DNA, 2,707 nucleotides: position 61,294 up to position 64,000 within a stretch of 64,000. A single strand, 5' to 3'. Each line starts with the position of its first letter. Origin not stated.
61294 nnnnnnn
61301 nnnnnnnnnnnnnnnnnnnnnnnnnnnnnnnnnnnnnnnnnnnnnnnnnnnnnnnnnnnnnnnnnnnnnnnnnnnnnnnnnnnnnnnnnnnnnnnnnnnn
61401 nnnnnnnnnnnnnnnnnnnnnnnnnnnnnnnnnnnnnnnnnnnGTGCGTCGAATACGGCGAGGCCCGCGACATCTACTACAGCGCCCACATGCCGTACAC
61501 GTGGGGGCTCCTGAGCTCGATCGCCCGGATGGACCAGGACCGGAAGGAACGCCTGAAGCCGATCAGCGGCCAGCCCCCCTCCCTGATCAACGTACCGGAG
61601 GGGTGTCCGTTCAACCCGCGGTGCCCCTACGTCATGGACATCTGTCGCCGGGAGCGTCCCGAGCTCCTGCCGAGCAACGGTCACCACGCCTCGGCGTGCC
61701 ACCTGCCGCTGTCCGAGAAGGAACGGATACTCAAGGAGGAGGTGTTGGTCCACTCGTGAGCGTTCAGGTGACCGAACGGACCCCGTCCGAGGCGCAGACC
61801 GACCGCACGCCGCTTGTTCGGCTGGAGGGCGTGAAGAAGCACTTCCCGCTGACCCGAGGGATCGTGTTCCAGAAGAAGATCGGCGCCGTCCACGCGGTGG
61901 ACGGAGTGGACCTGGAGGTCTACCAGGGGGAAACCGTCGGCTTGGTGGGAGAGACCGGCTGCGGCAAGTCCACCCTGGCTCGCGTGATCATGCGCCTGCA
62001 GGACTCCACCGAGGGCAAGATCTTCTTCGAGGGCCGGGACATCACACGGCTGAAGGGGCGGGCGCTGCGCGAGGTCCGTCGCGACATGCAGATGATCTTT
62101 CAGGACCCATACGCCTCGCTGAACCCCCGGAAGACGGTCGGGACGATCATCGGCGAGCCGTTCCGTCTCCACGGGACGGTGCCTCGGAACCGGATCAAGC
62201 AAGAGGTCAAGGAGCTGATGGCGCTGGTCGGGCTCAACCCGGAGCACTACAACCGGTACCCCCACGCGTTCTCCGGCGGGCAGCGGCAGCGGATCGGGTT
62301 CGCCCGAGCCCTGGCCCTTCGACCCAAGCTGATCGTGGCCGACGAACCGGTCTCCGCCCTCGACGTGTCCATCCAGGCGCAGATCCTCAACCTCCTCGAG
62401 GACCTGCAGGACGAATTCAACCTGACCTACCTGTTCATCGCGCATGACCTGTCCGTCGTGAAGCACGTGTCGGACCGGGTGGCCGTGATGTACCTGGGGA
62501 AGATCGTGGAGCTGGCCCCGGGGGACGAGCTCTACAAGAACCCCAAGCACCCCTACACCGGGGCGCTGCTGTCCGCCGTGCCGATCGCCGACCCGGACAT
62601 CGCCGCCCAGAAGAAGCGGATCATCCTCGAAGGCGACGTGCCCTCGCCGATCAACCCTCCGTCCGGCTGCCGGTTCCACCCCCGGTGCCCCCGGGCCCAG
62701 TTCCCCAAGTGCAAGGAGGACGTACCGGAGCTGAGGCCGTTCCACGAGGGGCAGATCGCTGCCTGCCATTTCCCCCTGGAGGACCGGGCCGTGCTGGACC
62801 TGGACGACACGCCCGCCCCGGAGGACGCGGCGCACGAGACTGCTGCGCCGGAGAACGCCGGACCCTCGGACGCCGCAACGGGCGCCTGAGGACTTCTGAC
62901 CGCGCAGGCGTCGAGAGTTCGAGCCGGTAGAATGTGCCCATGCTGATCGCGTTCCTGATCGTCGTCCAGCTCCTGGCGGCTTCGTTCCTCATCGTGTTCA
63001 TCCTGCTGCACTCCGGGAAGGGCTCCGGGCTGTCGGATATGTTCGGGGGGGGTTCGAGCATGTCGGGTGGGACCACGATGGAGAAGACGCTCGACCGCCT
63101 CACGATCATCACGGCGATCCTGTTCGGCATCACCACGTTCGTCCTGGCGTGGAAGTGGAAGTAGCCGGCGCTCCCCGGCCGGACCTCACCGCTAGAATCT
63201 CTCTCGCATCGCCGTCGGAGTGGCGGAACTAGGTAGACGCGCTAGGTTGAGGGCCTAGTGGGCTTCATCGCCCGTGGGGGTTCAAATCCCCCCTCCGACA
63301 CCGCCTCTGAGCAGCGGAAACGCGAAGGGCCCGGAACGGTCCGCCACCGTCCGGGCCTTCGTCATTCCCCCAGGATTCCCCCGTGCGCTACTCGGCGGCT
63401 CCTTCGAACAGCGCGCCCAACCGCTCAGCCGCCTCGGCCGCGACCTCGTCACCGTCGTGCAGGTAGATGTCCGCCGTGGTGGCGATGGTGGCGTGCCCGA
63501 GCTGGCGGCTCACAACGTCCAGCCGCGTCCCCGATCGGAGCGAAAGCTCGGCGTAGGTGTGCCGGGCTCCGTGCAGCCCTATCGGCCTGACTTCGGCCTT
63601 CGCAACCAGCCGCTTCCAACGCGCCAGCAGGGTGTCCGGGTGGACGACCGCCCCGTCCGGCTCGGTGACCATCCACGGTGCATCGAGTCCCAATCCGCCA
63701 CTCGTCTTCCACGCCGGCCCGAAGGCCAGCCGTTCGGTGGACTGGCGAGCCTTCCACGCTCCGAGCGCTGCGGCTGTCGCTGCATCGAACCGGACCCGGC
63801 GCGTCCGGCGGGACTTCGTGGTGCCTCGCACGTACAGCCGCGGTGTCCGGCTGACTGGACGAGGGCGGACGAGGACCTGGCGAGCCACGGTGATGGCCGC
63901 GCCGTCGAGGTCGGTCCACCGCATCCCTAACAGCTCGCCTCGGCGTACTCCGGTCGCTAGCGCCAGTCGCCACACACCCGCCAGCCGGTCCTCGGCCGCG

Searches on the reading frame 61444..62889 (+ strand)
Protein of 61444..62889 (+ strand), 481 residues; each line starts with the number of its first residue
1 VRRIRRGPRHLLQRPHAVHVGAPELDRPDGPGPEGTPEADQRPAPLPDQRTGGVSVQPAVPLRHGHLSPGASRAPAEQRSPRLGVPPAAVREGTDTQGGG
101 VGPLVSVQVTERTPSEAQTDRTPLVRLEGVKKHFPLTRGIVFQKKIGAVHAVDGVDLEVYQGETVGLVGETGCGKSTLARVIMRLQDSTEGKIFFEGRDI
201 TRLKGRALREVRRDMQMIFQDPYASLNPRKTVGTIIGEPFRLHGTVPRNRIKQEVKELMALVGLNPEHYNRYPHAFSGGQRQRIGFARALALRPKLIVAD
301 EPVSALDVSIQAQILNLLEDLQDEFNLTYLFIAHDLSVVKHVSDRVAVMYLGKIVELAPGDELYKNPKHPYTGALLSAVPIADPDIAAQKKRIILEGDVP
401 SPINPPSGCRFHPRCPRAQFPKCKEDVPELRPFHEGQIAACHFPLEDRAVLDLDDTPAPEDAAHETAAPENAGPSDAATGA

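Call 73: search_protein_families(library=pfam, proteins=[window:61444-62889:+], max_evalue=0.01)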
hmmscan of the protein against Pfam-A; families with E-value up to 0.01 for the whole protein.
window:61444-62889:+ (481 aa): 4 families
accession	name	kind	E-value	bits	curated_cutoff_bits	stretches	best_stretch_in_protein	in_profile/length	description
PF00005.33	ABC_tran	-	6.2e-33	114.7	25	1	153-303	2-136/137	ABC transporter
PF08352.17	oligo_HPY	-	4.5e-17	62.6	27.1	1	355-419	1-62/65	Oligopeptide/dipeptide transporter, C-terminal region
PF13304.12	AAA_21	-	0.0031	18.1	27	0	269-323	231-288/304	AAA domain, putative AbiEii toxin, Type IV TA system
PF00158.32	Sigma54_activat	-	0.0058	16.8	20.2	0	163-191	23-51/168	Sigma-54 interaction domain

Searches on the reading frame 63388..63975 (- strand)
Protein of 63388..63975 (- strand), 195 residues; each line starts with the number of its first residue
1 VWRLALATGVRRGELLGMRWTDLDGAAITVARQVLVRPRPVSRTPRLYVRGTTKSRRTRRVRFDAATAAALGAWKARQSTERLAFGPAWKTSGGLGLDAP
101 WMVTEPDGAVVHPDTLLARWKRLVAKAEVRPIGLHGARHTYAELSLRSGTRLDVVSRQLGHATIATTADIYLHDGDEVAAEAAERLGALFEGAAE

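Call 73: search_protein_families(library=pfam, proteins=[window:63388-63975:-], max_evalue=0.01)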
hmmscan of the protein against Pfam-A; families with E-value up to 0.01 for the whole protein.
window:63388-63975:- (195 aa): 1 family
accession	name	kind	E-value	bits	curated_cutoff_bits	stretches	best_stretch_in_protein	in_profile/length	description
PF00589.27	Phage_integrase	-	8.9e-15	55.3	27.1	1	2-175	28-169/172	Phage integrase family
